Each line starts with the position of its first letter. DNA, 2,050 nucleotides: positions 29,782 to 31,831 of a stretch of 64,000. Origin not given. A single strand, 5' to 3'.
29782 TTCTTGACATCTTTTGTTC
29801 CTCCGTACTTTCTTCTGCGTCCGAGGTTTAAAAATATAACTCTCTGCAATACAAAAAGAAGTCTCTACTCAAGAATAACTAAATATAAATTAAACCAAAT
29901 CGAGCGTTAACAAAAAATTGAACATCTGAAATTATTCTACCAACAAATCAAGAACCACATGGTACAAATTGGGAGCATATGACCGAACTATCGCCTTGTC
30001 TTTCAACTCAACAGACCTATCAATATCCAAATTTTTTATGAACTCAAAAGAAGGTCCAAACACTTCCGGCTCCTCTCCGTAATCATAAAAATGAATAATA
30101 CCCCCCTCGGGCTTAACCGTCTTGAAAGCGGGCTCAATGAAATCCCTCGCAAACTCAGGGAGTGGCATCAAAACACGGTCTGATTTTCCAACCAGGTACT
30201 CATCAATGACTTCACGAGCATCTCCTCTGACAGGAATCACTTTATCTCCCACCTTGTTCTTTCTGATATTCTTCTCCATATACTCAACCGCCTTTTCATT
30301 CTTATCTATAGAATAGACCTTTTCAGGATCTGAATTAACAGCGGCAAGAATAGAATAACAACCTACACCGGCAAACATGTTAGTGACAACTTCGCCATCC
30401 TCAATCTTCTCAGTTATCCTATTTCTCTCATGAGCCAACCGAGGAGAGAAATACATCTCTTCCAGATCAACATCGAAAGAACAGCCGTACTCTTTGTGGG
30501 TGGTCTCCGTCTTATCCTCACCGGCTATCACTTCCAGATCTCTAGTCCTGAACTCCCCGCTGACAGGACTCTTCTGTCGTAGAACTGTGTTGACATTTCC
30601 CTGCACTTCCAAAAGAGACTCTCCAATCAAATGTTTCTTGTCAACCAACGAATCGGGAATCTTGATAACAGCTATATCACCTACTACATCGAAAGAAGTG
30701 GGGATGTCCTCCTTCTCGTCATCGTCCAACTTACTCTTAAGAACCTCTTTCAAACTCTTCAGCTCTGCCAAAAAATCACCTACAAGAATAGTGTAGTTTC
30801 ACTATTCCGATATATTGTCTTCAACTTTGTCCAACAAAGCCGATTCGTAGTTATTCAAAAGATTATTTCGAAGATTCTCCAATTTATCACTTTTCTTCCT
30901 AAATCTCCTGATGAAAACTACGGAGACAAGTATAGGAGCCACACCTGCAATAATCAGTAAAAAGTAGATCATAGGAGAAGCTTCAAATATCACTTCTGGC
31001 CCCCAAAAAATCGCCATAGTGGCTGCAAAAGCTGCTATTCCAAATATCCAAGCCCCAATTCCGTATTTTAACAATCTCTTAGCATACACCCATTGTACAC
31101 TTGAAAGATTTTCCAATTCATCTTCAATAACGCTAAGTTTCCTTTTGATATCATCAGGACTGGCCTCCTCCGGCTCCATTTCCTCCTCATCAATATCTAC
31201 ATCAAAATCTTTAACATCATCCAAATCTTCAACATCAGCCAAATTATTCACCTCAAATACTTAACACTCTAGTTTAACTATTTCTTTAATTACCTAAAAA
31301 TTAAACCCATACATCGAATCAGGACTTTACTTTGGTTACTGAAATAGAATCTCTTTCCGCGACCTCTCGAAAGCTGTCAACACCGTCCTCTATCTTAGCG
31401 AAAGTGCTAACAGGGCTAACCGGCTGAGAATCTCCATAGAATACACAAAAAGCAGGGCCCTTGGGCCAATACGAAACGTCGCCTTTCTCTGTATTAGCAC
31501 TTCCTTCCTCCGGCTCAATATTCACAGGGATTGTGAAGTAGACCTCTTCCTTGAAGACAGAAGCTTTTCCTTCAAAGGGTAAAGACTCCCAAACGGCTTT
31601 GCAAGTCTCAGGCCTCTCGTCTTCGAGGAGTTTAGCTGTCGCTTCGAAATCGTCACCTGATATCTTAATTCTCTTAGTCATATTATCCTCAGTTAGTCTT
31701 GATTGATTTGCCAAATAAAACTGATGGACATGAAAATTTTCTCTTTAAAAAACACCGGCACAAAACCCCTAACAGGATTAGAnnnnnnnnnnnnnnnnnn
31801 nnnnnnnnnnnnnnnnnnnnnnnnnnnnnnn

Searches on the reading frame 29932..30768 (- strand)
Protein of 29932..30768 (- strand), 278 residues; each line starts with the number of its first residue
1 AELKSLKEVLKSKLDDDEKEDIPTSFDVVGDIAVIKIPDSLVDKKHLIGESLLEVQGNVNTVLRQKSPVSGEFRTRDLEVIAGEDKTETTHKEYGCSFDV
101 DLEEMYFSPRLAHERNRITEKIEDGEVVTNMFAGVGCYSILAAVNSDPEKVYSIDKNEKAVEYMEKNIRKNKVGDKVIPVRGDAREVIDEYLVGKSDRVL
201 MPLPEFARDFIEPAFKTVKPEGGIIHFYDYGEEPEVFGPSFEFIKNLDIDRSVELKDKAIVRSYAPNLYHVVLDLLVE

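Call 77: search_protein_families(library=pfam, proteins=[window:29932-30768:-], max_evalue=0.001)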
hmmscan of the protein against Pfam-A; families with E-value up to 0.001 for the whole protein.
window:29932-30768:- (278 aa): 7 families
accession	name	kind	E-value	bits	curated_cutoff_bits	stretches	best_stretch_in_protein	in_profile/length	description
PF02475.24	TRM5-TYW2_MTfase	-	4.1e-48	163.9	28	1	89-245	1-153/164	TRM5/TYW2 methyltransferase domain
PF25133.1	TYW2_N_2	-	2.9e-25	88.6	27.7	1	6-85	1-78/79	TYW2 N-terminal domain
PF09445.16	Methyltransf_15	-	5e-05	23.4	22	1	127-204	3-80/165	RNA cap guanine-N2 methyltransferase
PF03602.21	Cons_hypoth95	-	6.4e-05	23.1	24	1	118-219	36-137/182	Conserved hypothetical protein 95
PF02005.22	TRM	-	6.9e-05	22.6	27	1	76-189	30-115/376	N2,N2-dimethylguanosine tRNA methyltransferase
PF13847.12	Methyltransf_31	-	0.00015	22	27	0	123-176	2-55/145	Methyltransferase domain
PF06325.19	PrmA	-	0.0007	19.6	22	1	122-224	159-256/296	Ribosomal protein L11 methyltransferase (PrmA)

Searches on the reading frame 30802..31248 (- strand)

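Call 77: search_protein_families(library=pfam, proteins=[window:30802-31248:-], max_evalue=0.001)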
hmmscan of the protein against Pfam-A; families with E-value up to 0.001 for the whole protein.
window:30802-31248:- (148 aa): 1 family
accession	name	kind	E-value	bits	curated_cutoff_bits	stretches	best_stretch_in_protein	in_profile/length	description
PF13858.11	DUF4199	-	0.00069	20.5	32.3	1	61-120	1-56/165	Protein of unknown function (DUF4199)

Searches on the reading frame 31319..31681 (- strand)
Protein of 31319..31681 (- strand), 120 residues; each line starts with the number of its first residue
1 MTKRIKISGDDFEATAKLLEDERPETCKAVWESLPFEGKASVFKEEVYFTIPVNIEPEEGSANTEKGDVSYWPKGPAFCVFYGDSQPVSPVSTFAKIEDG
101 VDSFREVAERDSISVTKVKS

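Call 77: search_protein_families(library=pfam, proteins=[window:31319-31681:-], max_evalue=0.001)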
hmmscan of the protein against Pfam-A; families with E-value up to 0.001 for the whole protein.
window:31319-31681:- (120 aa): 3 families
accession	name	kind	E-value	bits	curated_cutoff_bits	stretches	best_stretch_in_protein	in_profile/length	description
PF04126.18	Cyclophil_like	-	7.4e-27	94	27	1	3-115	1-119/120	Cyclophilin-like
PF12903.12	DUF3830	-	1.6e-08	35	26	1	6-72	2-75/143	Protein of unknown function (DUF3830)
PF18050.6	Cyclophil_like2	-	3.4e-07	30.7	22.7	1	25-115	16-112/115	Cyclophilin-like family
